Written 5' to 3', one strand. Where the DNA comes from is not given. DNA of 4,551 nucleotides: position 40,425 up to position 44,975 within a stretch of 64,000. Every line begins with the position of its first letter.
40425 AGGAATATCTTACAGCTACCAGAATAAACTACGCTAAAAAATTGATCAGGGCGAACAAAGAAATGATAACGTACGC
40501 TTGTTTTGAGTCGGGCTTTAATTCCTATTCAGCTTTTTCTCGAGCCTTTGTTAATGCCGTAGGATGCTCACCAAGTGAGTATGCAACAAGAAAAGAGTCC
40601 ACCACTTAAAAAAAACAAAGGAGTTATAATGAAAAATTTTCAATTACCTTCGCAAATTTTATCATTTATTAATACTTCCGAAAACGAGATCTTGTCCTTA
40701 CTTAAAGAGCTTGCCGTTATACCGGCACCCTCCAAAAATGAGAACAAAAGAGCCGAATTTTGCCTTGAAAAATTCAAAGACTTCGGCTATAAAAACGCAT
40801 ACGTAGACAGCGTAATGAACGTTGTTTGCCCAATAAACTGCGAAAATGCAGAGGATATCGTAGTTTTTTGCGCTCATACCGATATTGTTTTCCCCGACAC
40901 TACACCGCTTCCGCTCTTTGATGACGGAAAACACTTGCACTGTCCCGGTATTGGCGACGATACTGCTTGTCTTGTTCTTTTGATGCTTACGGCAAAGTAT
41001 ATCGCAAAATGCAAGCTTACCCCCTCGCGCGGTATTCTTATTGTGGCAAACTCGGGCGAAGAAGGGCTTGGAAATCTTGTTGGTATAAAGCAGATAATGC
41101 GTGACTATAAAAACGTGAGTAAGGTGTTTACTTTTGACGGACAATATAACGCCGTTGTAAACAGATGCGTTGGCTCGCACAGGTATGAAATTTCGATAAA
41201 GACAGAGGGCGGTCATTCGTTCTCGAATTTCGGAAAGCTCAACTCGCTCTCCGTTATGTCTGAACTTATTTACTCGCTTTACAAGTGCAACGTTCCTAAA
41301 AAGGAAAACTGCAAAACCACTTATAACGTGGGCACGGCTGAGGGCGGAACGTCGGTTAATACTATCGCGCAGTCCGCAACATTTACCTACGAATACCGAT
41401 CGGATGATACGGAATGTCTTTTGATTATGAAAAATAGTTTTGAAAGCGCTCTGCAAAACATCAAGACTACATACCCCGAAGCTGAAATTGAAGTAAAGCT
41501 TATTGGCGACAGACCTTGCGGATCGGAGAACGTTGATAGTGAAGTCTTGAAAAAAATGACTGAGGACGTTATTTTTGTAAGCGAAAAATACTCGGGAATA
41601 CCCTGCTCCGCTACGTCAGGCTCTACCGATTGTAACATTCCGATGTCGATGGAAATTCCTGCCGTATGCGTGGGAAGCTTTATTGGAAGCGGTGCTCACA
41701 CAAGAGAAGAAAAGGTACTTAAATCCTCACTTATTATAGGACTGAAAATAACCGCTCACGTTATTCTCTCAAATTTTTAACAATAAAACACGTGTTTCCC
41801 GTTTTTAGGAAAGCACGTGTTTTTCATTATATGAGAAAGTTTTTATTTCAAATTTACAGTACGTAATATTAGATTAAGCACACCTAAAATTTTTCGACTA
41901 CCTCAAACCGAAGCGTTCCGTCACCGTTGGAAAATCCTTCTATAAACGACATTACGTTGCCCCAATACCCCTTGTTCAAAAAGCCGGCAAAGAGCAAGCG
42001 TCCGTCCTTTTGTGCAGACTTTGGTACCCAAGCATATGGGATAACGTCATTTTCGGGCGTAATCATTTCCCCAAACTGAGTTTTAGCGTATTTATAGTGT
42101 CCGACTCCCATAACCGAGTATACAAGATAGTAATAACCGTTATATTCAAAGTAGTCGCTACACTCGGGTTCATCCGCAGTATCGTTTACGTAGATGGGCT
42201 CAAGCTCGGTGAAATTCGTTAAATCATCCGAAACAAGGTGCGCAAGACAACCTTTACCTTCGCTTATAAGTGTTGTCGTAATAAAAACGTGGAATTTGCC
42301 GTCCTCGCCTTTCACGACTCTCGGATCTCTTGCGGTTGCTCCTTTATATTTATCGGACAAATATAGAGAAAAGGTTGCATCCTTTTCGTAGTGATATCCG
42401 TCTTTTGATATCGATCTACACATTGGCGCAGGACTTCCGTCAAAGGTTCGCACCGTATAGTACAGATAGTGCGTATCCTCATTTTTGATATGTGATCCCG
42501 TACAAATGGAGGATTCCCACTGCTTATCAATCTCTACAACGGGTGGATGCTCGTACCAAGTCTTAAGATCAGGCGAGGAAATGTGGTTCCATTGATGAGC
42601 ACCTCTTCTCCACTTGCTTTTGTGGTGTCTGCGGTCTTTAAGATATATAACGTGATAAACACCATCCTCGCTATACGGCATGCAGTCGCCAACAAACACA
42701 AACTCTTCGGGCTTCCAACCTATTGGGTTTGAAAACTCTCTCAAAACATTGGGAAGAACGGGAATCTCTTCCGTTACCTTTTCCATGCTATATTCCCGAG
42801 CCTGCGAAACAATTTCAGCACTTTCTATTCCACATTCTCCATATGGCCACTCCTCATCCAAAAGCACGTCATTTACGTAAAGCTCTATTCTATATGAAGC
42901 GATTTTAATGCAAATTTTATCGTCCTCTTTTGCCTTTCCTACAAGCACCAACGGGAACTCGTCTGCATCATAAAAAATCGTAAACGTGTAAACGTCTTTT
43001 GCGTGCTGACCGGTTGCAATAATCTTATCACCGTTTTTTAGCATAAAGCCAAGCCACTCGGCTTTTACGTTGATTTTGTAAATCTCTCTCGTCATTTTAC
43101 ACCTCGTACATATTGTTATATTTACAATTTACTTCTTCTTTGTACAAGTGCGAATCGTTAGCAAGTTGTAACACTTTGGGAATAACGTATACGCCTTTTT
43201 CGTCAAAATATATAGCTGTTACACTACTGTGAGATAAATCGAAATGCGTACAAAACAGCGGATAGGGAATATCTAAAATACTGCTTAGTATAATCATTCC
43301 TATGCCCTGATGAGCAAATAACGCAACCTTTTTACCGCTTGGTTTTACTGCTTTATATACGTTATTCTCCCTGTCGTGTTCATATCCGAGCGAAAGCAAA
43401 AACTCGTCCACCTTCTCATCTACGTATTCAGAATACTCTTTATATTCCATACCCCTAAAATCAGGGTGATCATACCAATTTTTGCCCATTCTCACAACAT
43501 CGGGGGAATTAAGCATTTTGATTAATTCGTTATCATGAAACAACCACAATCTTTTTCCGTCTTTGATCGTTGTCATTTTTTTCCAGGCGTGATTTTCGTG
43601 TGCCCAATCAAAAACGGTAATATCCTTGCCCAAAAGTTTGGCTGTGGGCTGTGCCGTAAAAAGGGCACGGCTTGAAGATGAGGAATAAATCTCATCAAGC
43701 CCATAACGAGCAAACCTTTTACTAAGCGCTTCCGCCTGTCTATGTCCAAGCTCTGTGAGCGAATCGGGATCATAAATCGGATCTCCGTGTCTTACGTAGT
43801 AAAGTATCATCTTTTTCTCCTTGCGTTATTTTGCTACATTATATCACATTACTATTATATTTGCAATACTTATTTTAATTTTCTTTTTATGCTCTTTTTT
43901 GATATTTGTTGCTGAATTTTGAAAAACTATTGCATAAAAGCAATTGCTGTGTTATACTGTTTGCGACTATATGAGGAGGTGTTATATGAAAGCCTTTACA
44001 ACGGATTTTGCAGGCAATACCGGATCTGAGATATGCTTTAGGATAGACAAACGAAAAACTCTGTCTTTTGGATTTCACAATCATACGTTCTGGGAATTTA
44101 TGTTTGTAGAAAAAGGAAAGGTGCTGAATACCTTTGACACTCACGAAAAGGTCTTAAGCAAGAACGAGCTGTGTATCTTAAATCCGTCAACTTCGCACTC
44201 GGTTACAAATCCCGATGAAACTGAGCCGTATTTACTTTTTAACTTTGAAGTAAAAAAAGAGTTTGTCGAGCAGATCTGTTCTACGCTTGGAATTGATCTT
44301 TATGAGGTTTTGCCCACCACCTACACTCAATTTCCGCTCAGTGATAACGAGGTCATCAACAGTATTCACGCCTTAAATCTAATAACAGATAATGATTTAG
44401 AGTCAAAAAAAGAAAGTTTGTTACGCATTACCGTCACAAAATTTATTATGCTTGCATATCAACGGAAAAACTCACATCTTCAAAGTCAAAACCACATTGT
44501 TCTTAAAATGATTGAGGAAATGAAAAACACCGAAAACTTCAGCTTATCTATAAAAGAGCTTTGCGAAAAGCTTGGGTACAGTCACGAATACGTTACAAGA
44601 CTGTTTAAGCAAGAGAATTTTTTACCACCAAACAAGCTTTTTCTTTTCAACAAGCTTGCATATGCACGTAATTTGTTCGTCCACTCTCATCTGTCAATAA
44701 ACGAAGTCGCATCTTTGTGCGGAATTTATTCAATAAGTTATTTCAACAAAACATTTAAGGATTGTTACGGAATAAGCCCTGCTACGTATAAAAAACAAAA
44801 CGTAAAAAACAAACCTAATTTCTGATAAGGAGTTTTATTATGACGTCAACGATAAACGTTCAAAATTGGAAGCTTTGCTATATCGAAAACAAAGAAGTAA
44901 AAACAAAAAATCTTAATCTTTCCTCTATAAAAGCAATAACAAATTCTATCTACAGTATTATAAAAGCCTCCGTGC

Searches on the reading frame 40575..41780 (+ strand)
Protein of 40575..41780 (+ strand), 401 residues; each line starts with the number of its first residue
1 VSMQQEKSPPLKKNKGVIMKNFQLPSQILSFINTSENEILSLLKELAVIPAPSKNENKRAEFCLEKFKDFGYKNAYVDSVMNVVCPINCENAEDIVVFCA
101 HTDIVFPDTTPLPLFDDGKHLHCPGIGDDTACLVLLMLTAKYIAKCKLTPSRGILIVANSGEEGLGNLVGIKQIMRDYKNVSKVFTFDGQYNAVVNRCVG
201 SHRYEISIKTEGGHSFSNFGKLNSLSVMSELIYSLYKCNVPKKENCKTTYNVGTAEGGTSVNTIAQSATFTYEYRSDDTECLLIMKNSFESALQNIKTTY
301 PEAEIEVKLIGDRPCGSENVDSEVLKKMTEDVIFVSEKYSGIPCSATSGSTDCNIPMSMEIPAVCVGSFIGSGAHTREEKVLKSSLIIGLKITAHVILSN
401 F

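Call 9: search_protein_families(library=pfam, proteins=[window:40575-41780:+])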
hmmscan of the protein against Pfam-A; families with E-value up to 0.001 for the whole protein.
window:40575-41780:+ (401 aa): 3 families
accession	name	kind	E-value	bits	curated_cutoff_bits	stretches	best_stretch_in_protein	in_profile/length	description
PF01546.33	Peptidase_M20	-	6.1e-12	46.3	24.6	1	98-398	2-205/206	Peptidase family M20/M25/M40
PF04389.22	Peptidase_M28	-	7.3e-09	36.1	21.3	1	82-189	1-94/193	Peptidase family M28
PF07687.19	M20_dimer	-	1.2e-07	32.1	21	1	200-296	5-102/107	Peptidase dimerisation domain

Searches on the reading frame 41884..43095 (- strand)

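Call 9: search_protein_families(library=pfam, proteins=[window:41884-43095:-])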
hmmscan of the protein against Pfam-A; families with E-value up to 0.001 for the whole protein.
window:41884-43095:- (403 aa): 2 families
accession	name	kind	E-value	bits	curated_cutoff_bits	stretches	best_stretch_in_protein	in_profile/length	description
PF00251.26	Glyco_hydro_32N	-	3.8e-16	60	22.1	1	143-332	18-214/307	Glycosyl hydrolases family 32 N-terminal domain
PF04616.20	Glyco_hydro_43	-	7.6e-06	25.9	32.2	1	167-339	33-210/288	Glycosyl hydrolases family 43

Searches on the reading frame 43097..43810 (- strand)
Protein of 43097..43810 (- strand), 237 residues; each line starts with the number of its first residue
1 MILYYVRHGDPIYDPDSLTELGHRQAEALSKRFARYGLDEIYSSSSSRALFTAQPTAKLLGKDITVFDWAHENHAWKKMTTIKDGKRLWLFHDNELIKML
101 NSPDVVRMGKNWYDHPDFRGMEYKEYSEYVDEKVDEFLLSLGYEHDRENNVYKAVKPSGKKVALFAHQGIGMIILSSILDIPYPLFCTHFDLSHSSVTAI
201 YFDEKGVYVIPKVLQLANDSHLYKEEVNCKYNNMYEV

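Call 9: search_protein_families(library=pfam, proteins=[window:43097-43810:-])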
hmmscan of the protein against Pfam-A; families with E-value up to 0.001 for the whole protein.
window:43097-43810:- (237 aa): 1 family
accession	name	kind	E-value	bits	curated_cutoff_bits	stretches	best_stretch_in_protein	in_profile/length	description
PF00300.27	His_Phos_1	-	1.1e-15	58.2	21.7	1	7-207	5-186/194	Histidine phosphatase superfamily (branch 1)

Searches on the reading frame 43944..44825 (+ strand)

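Call 9: search_protein_families(library=pfam, proteins=[window:43944-44825:+])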
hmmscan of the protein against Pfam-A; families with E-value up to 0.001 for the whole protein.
window:43944-44825:+ (293 aa): 4 families
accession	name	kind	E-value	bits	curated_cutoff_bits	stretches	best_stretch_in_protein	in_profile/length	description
PF00165.29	HTH_AraC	-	1.2e-13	51.3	26.6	2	249-280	8-38/42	Bacterial regulatory helix-turn-helix proteins, AraC family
PF12833.13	HTH_18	-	5.3e-13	49.5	33.6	1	206-285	1-80/80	Helix-turn-helix domain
PF02311.25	AraC_binding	-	4.4e-08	33.4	21.1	1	38-140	12-108/135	AraC-like ligand binding domain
PF07883.17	Cupin_2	-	7.6e-06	26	27.2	1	41-93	10-62/70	Cupin domain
